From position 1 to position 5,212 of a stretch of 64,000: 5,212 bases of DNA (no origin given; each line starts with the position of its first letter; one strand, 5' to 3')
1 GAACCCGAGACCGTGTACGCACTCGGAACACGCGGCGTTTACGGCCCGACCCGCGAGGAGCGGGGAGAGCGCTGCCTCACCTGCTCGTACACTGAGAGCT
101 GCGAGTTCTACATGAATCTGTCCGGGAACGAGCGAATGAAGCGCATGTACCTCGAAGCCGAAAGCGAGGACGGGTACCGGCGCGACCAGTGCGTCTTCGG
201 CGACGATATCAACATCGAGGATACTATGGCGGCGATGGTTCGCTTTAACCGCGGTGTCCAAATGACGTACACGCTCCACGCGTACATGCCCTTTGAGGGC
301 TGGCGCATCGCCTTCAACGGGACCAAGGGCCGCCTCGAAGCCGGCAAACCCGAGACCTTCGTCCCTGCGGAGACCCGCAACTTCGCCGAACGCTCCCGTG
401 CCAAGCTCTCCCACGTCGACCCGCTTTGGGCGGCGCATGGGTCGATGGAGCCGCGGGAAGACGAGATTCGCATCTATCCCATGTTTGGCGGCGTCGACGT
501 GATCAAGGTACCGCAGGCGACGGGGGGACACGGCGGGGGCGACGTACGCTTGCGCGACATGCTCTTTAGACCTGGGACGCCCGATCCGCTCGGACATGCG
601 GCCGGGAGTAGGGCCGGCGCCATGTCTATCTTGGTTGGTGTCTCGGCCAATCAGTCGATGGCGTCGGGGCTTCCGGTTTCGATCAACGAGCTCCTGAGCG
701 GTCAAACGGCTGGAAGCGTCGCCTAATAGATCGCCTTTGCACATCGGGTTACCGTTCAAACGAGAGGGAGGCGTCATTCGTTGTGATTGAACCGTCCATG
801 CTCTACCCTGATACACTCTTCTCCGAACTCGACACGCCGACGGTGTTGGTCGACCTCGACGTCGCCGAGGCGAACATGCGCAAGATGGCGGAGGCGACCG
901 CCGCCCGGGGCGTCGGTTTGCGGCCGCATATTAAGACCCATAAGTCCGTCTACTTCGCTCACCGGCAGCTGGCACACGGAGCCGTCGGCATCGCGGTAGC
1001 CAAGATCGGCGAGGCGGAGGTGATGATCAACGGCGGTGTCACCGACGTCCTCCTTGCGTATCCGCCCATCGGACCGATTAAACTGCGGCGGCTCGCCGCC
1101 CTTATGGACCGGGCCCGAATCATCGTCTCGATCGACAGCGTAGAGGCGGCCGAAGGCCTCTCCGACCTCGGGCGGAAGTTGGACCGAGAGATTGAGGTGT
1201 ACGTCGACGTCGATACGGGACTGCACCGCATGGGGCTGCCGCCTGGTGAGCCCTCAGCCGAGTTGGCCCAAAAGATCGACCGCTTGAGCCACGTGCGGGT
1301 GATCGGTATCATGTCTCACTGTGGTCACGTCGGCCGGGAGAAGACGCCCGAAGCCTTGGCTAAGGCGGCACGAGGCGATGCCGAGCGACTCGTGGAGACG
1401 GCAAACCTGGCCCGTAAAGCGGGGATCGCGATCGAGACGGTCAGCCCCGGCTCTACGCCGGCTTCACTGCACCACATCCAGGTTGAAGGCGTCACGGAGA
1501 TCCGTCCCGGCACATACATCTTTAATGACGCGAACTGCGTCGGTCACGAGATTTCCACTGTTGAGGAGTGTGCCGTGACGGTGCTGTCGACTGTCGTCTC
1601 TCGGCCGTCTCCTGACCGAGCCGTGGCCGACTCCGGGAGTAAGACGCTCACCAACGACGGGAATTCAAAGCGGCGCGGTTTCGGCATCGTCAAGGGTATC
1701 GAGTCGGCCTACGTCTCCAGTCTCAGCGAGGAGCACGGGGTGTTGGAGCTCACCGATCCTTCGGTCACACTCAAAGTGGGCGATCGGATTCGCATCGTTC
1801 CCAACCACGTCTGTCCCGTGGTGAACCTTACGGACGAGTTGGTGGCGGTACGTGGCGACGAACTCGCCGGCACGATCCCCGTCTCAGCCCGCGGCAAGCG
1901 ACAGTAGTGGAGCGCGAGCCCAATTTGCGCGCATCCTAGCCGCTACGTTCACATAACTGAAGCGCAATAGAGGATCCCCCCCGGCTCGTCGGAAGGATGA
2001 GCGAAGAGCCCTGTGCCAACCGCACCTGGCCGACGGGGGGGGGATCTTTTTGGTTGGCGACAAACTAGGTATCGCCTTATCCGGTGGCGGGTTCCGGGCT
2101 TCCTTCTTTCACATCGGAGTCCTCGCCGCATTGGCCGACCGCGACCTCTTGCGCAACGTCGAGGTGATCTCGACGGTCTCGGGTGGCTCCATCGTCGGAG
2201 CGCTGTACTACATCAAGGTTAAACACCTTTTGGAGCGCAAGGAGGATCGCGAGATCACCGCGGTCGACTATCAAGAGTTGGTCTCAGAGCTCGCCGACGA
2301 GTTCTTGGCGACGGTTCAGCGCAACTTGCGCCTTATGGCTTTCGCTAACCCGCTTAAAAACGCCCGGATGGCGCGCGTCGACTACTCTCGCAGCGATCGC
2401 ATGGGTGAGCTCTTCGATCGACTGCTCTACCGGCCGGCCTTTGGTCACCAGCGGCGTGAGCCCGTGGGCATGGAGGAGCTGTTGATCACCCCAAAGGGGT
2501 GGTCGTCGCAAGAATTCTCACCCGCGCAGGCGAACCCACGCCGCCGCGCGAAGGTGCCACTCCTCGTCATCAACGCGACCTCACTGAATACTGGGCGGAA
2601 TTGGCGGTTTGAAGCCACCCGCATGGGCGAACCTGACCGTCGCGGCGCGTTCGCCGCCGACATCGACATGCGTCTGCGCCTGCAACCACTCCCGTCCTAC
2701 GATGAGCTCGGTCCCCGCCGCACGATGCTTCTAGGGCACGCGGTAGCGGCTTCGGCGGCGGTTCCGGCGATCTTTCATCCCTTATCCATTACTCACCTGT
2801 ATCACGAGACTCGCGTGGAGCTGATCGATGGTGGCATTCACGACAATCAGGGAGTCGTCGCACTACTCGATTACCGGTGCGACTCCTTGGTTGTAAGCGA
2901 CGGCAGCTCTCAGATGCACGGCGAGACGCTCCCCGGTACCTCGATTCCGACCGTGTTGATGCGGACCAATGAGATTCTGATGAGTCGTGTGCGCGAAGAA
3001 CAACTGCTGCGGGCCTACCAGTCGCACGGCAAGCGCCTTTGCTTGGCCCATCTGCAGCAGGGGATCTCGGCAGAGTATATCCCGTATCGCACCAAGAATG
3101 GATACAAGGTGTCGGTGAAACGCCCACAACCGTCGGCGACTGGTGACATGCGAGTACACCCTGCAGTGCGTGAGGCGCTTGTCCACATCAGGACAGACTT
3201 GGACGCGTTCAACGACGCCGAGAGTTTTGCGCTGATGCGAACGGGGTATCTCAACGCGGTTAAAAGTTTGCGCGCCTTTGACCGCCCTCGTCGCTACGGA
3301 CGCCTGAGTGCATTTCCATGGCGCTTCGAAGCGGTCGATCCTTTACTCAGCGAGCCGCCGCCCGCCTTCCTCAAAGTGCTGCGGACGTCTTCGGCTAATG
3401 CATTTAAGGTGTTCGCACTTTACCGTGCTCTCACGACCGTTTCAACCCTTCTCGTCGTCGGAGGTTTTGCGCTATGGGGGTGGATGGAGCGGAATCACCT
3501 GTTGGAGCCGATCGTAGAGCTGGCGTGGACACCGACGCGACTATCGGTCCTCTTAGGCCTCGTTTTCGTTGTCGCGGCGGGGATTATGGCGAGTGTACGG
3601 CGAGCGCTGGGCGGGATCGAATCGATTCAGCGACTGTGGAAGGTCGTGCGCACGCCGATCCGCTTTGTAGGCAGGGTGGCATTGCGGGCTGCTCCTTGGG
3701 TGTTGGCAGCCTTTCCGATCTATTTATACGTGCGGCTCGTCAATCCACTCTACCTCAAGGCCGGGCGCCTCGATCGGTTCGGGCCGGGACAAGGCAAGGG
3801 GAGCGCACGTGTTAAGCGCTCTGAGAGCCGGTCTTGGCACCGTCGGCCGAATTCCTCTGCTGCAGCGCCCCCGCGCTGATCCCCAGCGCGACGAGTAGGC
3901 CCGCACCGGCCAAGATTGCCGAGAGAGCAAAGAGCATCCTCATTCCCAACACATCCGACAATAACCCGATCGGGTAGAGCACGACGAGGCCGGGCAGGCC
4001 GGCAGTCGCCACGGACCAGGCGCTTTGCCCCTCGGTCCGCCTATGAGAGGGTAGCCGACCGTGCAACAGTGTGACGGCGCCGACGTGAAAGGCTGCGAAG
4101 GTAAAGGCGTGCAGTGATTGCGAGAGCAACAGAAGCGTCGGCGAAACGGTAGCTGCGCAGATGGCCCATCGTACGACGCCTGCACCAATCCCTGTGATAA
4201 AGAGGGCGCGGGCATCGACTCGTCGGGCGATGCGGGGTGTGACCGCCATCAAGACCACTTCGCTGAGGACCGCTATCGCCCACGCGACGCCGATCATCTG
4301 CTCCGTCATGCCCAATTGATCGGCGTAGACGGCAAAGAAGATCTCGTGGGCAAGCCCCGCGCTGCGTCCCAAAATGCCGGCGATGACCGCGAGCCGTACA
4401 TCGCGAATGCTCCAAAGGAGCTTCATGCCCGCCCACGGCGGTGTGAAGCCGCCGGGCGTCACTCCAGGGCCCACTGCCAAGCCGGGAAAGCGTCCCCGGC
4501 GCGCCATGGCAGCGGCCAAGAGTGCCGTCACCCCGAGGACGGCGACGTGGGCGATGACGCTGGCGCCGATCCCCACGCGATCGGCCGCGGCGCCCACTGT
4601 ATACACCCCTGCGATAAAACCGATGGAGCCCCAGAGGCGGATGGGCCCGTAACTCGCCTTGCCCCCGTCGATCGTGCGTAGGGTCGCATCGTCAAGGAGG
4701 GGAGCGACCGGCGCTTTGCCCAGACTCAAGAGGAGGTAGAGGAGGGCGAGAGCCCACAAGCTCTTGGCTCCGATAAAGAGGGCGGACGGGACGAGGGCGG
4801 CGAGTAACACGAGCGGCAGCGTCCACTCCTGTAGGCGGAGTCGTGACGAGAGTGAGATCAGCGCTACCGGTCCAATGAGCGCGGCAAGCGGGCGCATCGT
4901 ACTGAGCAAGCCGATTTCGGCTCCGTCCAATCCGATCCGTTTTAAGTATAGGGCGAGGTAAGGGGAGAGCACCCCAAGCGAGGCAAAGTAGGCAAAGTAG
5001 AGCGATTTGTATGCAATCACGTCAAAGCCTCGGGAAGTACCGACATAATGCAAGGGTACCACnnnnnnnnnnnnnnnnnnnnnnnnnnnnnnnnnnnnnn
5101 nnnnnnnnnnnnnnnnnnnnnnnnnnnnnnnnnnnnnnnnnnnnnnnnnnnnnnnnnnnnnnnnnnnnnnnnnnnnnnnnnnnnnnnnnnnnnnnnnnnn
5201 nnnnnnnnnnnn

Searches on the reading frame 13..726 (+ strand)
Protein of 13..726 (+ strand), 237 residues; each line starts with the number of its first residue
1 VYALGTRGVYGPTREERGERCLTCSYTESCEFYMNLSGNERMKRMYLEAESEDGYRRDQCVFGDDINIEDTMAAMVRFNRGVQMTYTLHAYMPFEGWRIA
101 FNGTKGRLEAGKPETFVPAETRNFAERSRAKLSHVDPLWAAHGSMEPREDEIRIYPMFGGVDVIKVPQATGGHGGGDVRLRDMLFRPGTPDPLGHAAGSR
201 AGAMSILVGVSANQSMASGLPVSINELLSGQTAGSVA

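Call 3: search_protein_families(library=pfam, proteins=[window:13-726:+])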
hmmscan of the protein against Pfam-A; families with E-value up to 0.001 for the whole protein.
window:13-726:+ (237 aa): 1 family
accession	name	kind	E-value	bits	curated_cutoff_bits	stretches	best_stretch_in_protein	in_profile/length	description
PF22725.1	GFO_IDH_MocA_C3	-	0.00045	20.7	27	1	65-109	79-124/124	GFO/IDH/MocA C-terminal domain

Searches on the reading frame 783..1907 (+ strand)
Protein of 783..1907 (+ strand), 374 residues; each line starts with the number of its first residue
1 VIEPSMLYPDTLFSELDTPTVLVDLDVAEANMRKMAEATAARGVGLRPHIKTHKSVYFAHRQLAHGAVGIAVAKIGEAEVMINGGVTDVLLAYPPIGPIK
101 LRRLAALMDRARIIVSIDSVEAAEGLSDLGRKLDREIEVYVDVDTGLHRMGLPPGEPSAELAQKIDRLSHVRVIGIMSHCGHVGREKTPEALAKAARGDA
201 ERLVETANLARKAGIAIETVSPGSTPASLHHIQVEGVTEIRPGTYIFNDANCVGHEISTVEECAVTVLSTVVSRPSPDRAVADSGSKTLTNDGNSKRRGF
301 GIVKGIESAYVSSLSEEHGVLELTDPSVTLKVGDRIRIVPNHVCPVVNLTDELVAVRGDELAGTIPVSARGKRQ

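Call 3: search_protein_families(library=pfam, proteins=[window:783-1907:+])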
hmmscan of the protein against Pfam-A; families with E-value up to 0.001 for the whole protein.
window:783-1907:+ (374 aa): 2 families
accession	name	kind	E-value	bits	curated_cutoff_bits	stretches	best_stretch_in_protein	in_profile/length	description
PF01168.26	Ala_racemase_N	-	3.1e-33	115.8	24.1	1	23-248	1-217/220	Alanine racemase, N-terminal domain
PF14031.13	D-ser_dehydrat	-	1.9e-24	86.5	22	1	264-356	1-97/97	Putative serine dehydratase domain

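Call 5: search_protein_families(library=ncbifam, proteins=[window:783-1907:+], max_evalue=0.01)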
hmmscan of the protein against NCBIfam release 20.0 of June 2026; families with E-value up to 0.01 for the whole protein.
window:783-1907:+ (374 aa): 10 families
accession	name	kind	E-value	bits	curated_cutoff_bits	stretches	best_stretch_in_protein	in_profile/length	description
NF045642.2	HdxyAspAldBhcC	equivalog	2.4e-60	204.7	690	1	14-372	25-385/387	3-hydroxy-D-aspartate aldolase BhcC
TIGR00492.1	alr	equivalog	1.9e-12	46.8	168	1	55-246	42-222/369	alanine racemase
NF033131.1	vanT-G-Cterm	exception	1.4e-07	30.7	460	1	53-234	40-209/368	serine racemase VanT catalytic subunit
NF033132.1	vanT-CELN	equivalog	7.2e-07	28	900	1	66-185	390-498/697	membrane-bound serine racemase VanT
NF002970.2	PRK03646.1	exception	1.7e-05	24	600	1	106-210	89-190/356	catabolic alanine racemase DadX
NF008897.0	PRK11930.1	equivalog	7.1e-05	21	804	1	127-180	566-619/822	bifunctional UDP-N-acetylmuramoyl-tripeptide:D-alanyl-D-alanine ligase/alanine racemase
NF009879.0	PRK13340.1-4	subfamily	8.9e-05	21.5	434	1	117-250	139-268/406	alanine racemase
NF033133.1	vanT-L-cat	exception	0.00054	19.3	750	1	70-182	62-163/366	serine racemase VanT-L catalytic subunit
TIGR00044.1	TIGR00044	hypoth_equivalog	0.001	18.7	106.25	1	96-249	80-228/229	YggS family pyridoxal phosphate-dependent enzyme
NF040742.1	racem_Orr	exception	0.005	15.9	480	0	118-272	96-248/351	ornithine racemase Orr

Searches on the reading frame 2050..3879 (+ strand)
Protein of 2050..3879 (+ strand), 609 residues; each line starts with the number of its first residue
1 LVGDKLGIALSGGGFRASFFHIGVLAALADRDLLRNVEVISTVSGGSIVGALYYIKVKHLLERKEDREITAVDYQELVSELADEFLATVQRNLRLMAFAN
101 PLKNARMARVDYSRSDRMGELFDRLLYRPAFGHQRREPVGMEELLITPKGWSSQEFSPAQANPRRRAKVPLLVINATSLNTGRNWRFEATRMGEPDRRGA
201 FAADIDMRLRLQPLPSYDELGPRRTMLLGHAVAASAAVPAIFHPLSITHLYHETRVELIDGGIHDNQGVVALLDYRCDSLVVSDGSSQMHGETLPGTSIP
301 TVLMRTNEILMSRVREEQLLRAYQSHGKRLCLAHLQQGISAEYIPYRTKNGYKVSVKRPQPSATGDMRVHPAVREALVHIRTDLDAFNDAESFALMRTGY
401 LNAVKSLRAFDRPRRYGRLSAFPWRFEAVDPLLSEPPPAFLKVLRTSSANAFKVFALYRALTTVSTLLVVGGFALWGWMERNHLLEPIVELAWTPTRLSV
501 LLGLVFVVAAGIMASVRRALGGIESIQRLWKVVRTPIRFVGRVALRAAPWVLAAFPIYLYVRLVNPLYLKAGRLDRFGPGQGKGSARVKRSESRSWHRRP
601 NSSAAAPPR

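Call 3: search_protein_families(library=pfam, proteins=[window:2050-3879:+])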
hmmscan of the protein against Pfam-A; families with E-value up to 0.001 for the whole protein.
window:2050-3879:+ (609 aa): 1 family
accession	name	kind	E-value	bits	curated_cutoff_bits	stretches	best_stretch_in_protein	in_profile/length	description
PF01734.28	Patatin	-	4.6e-19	69.8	27.7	1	8-268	1-186/191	Patatin-like phospholipase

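Call 5: search_protein_families(library=ncbifam, proteins=[window:2050-3879:+], max_evalue=0.01)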
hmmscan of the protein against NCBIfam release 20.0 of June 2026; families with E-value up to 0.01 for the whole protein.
window:2050-3879:+ (609 aa): 2 families
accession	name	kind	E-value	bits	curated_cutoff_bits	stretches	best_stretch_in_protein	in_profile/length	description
NF007623.0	PRK10279.1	equivalog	0.0016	17.7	272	1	4-60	4-57/301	patatin-like phospholipase RssA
NF053870.1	DS2_1_antiphage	equivalog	0.0045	16.3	400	0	227-273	139-185/299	anti-phage phospholipase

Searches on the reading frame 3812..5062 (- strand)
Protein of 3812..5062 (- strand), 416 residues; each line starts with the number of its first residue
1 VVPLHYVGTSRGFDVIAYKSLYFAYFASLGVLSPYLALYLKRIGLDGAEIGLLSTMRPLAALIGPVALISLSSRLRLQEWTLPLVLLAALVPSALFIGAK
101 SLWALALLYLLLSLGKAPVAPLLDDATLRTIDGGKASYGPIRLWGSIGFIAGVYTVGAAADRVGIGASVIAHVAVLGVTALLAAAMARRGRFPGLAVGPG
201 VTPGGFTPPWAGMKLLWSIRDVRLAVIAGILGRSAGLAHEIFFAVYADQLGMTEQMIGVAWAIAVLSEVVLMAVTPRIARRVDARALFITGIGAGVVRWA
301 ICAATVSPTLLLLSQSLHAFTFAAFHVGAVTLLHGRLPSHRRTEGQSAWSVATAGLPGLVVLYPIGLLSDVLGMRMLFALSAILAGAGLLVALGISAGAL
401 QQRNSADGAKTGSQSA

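Call 3: search_protein_families(library=pfam, proteins=[window:3812-5062:-])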
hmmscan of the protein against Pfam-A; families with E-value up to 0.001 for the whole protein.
window:3812-5062:- (416 aa): 4 families
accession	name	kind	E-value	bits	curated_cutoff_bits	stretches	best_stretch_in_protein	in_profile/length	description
PF12832.13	MFS_1_like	-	1.9e-54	185.6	25.2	1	16-358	2-351/373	MFS_1 like family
PF07690.21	MFS_1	-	5.3e-14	52.3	33.4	2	21-342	4-328/347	Major Facilitator Superfamily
PF03825.22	Nuc_H_symport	-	1.4e-13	51.1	25.9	1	22-370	11-363/400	Nucleoside H+ symporter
PF01306.25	LacY_symp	-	6.8e-06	25.6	24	0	241-329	245-333/413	LacY proton/sugar symporter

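Call 5: search_protein_families(library=ncbifam, proteins=[window:3812-5062:-], max_evalue=0.01)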
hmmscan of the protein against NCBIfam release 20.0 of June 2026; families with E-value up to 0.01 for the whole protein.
window:3812-5062:- (416 aa): 8 families
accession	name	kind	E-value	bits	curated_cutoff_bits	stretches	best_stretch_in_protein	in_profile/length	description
NF008346.0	PRK11128.1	equivalog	2.6e-39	135.5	259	1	21-375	12-359/383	3-phenylpropionate MFS transporter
NF037955.1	mfs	subfamily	2.8e-28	99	100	1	20-390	4-365/366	MFS transporter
TIGR00902.1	2A0127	subfamily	6.2e-28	98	698.9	1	22-391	13-374/388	3-phenylpropionate MFS transporter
TIGR00899.1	2A0120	subfamily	7.3e-13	48.4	522.3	1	20-337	4-316/375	sugar efflux transporter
TIGR00889.1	2A0110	subfamily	3.6e-09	36.2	446.1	2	22-182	11-172/418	nucleoside permease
NF007077.0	PRK09528.1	subfamily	1.1e-07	30.7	429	2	20-158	18-164/421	galactoside permease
TIGR00882.1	2A0105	subfamily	6.2e-05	22.1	220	2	18-157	7-154/396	oligosaccharide MFS transporter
TIGR00880.1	2_A_01_02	superfamily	0.0052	16.9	131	1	277-391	20-133/141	multidrug resistance protein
